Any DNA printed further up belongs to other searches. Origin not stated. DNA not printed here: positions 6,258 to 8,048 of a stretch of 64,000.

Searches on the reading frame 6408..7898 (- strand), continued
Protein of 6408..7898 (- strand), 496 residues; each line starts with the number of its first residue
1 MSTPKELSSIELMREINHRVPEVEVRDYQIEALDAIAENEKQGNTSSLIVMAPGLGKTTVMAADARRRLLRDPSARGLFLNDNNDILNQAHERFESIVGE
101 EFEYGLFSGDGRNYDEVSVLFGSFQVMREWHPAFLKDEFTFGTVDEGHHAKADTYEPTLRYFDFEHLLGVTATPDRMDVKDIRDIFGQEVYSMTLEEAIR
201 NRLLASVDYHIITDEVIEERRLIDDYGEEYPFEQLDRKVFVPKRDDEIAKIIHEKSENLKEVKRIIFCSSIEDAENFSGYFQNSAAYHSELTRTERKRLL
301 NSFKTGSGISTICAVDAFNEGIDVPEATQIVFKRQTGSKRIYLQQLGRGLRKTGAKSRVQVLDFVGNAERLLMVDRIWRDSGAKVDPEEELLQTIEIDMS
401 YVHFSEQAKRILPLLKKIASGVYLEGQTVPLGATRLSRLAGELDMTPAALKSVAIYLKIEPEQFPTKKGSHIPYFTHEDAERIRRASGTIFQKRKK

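Call 46: search_protein_families(library=pfam, proteins=[P0116, P0147, P0163, P0138, P0122, P0113], max_evalue=0.001)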
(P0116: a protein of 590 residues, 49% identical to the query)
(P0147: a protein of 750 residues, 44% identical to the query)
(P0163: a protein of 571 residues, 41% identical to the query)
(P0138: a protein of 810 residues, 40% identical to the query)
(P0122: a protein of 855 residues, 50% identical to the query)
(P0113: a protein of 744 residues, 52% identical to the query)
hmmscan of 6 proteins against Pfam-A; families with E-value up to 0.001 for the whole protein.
P0116 (590 aa): 5 families
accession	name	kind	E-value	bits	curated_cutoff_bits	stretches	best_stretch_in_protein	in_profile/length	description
PF04851.21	ResIII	-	2.6e-37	128.7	22.5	1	57-209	3-164/164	Type III restriction enzyme, res subunit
PF00271.37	Helicase_C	-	4.6e-17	62.7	23.5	1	281-383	6-108/110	Helicase conserved C-terminal domain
PF00270.35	DEAD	-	3.3e-09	37.1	26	1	61-214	3-166/167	DEAD/DEAH box helicase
PF18766.7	SWI2_SNF2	-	1.5e-08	35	26.7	1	69-258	10-206/221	SWI2/SNF2 ATPase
PF18780.6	HNH_repeat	-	1.1e-05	26.1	26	0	545-580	20-54/54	Homing endonuclease associated repeat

P0147 (750 aa): 10 families
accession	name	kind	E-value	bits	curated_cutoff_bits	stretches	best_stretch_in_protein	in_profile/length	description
PF14311.12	DUF4379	-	1.4e-72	240.2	24.5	5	412-466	1-56/56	Probable Treble clef zinc finger domain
PF04851.21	ResIII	-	9.7e-36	123.6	22.5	1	2-155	2-164/164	Type III restriction enzyme, res subunit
PF00271.37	Helicase_C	-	3.5e-14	53.4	23.5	1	236-328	12-108/110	Helicase conserved C-terminal domain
PF18766.7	SWI2_SNF2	-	9.8e-12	45.4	26.7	1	14-193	9-195/221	SWI2/SNF2 ATPase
PF01155.25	HypA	-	1.4e-07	32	28.9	0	432-468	66-97/112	Hydrogenase/urease nickel incorporation, metallochaperone, hypA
PF21817.3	CapR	-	1.6e-07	31.8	24.2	0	429-464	25-67/67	CapR homology domain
PF00270.35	DEAD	-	4.6e-06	26.9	26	1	6-154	2-161/167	DEAD/DEAH box helicase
PF16525.10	MHB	-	7.4e-05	23.3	27.4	0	664-710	3-49/77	Haemophore, haem-binding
PF09723.15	Zn_ribbon_8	-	0.00055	20.3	34.4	0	716-747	7-39/41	Zinc ribbon domain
PF16203.11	ERCC3_RAD25_C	-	0.00095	19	27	0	241-332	62-154/248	ERCC3/RAD25/XPB C-terminal helicase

P0163 (571 aa): 6 families
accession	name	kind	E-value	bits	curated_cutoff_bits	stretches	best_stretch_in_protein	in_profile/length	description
PF04851.21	ResIII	-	8.9e-35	120.5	22.5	1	2-154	2-164/164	Type III restriction enzyme, res subunit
PF14882.11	INT_rpt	-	2.1e-23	82.7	26.5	3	479-530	2-55/55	Integrase repeat unit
PF00271.37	Helicase_C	-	8.7e-15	55.4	23.5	1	229-327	6-108/110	Helicase conserved C-terminal domain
PF18766.7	SWI2_SNF2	-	8e-11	42.5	26.7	1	14-198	8-201/221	SWI2/SNF2 ATPase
PF00270.35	DEAD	-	1.5e-06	28.5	26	1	7-153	3-161/167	DEAD/DEAH box helicase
PF16203.11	ERCC3_RAD25_C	-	6.5e-06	26.1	27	1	235-331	57-154/248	ERCC3/RAD25/XPB C-terminal helicase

P0138 (810 aa): 12 families
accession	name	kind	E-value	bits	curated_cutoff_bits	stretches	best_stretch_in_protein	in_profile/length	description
PF04851.21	ResIII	-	7.1e-35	120.8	22.5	1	52-207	2-164/164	Type III restriction enzyme, res subunit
PF00271.37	Helicase_C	-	1.8e-15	57.6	23.5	1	291-381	14-108/110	Helicase conserved C-terminal domain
PF00270.35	DEAD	-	1e-10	42.1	26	1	58-212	4-166/167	DEAD/DEAH box helicase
PF18766.7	SWI2_SNF2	-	4.2e-08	33.6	26.7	1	65-237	10-187/221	SWI2/SNF2 ATPase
PF08279.18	HTH_11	-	1.8e-07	31.4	25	1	621-647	16-42/55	HTH domain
PF00392.27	GntR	-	8.6e-06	25.8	27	0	622-645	26-49/64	Bacterial regulatory proteins, gntR family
PF08220.18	HTH_DeoR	-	7.3e-05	22.9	21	0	619-641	13-35/57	DeoR-like helix-turn-helix domain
PF13245.12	AAA_19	-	8.8e-05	23.1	25.1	0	74-182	11-103/134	AAA domain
PF04760.21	IF2_N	-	0.00022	21.4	25.3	0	621-637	4-20/53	Translation initiation factor IF-2, N-terminal region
PF13518.12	HTH_28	-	0.00053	20.5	25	0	619-642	12-34/52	Helix-turn-helix domain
PF13307.12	Helicase_C_2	-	0.0009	19.8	25.3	0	287-358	4-84/170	Helicase C-terminal domain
PF13551.12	HTH_29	-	0.00097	19.6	28.1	0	618-644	10-36/64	Winged helix-turn helix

P0122 (855 aa): 5 families
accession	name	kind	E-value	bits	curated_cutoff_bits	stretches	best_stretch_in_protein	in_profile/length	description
PF04851.21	ResIII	-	6.3e-32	111.2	22.5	1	58-211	2-164/164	Type III restriction enzyme, res subunit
PF00271.37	Helicase_C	-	6.1e-13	49.4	23.5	1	299-386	17-108/110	Helicase conserved C-terminal domain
PF18766.7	SWI2_SNF2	-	6.6e-10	39.4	26.7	1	79-251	18-197/221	SWI2/SNF2 ATPase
PF00270.35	DEAD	-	2.9e-08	34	26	1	78-216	13-166/167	DEAD/DEAH box helicase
PF12840.13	HTH_20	-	0.00017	21.9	27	0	538-559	8-29/51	Helix-turn-helix domain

P0113 (744 aa): 4 families
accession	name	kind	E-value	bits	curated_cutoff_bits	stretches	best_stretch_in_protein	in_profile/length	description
PF04851.21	ResIII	-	2.6e-35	122.2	22.5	1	57-210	2-164/164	Type III restriction enzyme, res subunit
PF00271.37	Helicase_C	-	3.5e-17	63.1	23.5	1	286-384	10-108/110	Helicase conserved C-terminal domain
PF18766.7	SWI2_SNF2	-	3.3e-09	37.1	26.7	1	70-246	10-193/221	SWI2/SNF2 ATPase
PF00270.35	DEAD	-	1.3e-08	35.2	26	1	74-213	12-164/167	DEAD/DEAH box helicase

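Call 76: search_dna_similar(query=window:6408-7898:-, collection=phages, mode=protein, max_rows=15)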
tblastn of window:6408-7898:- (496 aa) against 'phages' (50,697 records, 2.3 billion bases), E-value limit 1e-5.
Records with a match: 1548; places in all: 1550; records where one place covers at least 80% of the query: 40.
Best place of each record, by identity: <60% 1548.
By first word of the organism name: Mycobacterium 370; Staphylococcus 275; Streptococcus 262; Vibrio 70; Salmonella 55; Lactobacillus 47; Brucella 40; Escherichia 34; Xanthomonas 34; Klebsiella 33; and 72 more.
By host as written in the record: Mycobacterium smegmatis mc2 155 288; - 151; Streptococcus thermophilus 102; Staphylococcus aureus 89; Mycobacterium smegmatis mc#155 55; Staphylococcus sp. 23; Klebsiella pneumoniae 21; Staphylococcus carnosus TM300 17; and 390 more.
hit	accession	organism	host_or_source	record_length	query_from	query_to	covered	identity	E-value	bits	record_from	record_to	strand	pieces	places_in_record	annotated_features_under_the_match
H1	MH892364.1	Streptococcus phage SW15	Streptococcus thermophilus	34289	1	415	84%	27.6%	3e-17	91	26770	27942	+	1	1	helicase | DNA-binding protein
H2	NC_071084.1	Streptococcus phage SW15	Streptococcus thermophilus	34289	1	415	84%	27.6%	3e-17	91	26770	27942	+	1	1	helicase | DNA-binding protein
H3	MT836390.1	Bacteriophage sp.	human fecal samples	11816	22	370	70%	32.8%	4e-38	154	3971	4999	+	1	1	record has no annotation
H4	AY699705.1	Streptococcus phage 2972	Streptococcus thermophilus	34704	1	415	84%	27.4%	6e-17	91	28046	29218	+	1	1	helicase | hypothetical protein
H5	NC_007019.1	Streptococcus phage 2972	Streptococcus thermophilus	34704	1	415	84%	27.4%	6e-17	91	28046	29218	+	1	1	DNA helicase | Sak4-like ssDNA annealing protein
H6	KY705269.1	Streptococcus phage P7572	Streptococcus thermophilus ST68757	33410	1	415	84%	27.4%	6e-17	90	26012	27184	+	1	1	helicase | DNA binding protein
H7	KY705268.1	Streptococcus phage P7571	Streptococcus thermophilus ST68757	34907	1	415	84%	27.4%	6e-17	90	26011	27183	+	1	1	helicase | DNA binding protein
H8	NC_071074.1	Streptococcus phage P7571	Streptococcus thermophilus ST68757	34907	1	415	84%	27.4%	6e-17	90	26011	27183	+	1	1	helicase | DNA binding protein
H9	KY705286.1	Streptococcus phage P9853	Streptococcus thermophilus ST64985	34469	1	415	84%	27.4%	7e-17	90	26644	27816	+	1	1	helicase | DNA binding protein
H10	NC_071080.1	Streptococcus phage P9853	Streptococcus thermophilus ST64985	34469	1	415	84%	27.4%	7e-17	90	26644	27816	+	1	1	helicase | DNA binding protein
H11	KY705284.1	Streptococcus phage P9851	Streptococcus thermophilus ST64985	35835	1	415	84%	27.4%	1e-16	90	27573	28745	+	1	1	helicase | DNA binding protein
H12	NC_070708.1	Streptococcus phage P9851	Streptococcus thermophilus ST64985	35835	1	415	84%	27.4%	1e-16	90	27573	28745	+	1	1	helicase | DNA binding protein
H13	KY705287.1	Streptococcus phage P9854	Streptococcus thermophilus ST64985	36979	1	415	84%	27.4%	1e-16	89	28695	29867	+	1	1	helicase | DNA binding protein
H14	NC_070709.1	Streptococcus phage P9854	Streptococcus thermophilus ST64985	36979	1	415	84%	27.4%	1e-16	89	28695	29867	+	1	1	helicase | DNA binding protein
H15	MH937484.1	Streptococcus phage CHPC1008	Streptococcus thermophilus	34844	1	415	84%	27.4%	1e-16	89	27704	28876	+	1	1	hypothetical protein | NTP-binding protein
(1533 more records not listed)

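Call 79: find_encoding_contigs(protein=P0130, flank=6000, max_places=1)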
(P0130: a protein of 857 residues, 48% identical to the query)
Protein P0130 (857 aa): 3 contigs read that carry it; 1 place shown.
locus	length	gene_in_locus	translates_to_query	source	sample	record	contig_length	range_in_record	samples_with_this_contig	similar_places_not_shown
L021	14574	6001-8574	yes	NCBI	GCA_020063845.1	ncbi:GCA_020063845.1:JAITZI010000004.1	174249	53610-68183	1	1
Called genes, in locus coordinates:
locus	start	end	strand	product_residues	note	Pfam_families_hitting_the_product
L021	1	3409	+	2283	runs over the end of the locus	PF20674:SpaA_3 (weak), PF19403:SpaA_2, PF24514:SpaA_4 (weak), PF19403:SpaA_2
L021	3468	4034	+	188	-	PF04203:Sortase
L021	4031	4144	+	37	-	-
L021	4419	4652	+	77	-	-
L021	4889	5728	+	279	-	PF01209:Ubie_methyltran, PF13489:Methyltransf_23, PF13649:Methyltransf_25, PF13847:Methyltransf_31, PF08241:Methyltransf_11, PF08242:Methyltransf_12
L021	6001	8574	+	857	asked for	PF00270:DEAD (weak), PF04851:ResIII, PF18766:SWI2_SNF2 (weak), PF00271:Helicase_C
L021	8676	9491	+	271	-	PF03413:PepSY (faint)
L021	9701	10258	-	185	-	PF00072:Response_reg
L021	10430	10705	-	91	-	-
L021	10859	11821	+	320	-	PF03706:LPG_synthase_TM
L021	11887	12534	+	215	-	-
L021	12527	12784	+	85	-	-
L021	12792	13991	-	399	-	PF00270:DEAD, PF04851:ResIII, PF00271:Helicase_C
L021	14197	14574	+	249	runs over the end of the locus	-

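Call 80: find_encoding_contigs(protein=P0107, flank=6000, max_places=1)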
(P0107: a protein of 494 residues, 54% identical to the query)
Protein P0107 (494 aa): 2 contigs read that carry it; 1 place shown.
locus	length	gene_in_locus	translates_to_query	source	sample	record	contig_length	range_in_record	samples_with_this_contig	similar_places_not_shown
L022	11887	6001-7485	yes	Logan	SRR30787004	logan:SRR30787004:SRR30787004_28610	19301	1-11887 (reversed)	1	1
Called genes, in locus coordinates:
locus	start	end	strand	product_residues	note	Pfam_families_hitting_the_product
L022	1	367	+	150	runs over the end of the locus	PF14328:DUF4385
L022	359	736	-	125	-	PF00293:NUDIX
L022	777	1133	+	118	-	PF09966:DUF2200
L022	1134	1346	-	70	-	-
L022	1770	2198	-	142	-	-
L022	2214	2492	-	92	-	PF07866:DUF1653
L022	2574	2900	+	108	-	PF03551:PadR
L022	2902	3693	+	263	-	-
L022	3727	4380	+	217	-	-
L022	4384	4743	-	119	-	PF13828:DUF4190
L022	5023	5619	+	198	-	-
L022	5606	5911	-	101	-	-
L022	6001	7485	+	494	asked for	PF04851:ResIII, PF00271:Helicase_C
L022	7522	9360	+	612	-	-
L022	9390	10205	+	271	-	-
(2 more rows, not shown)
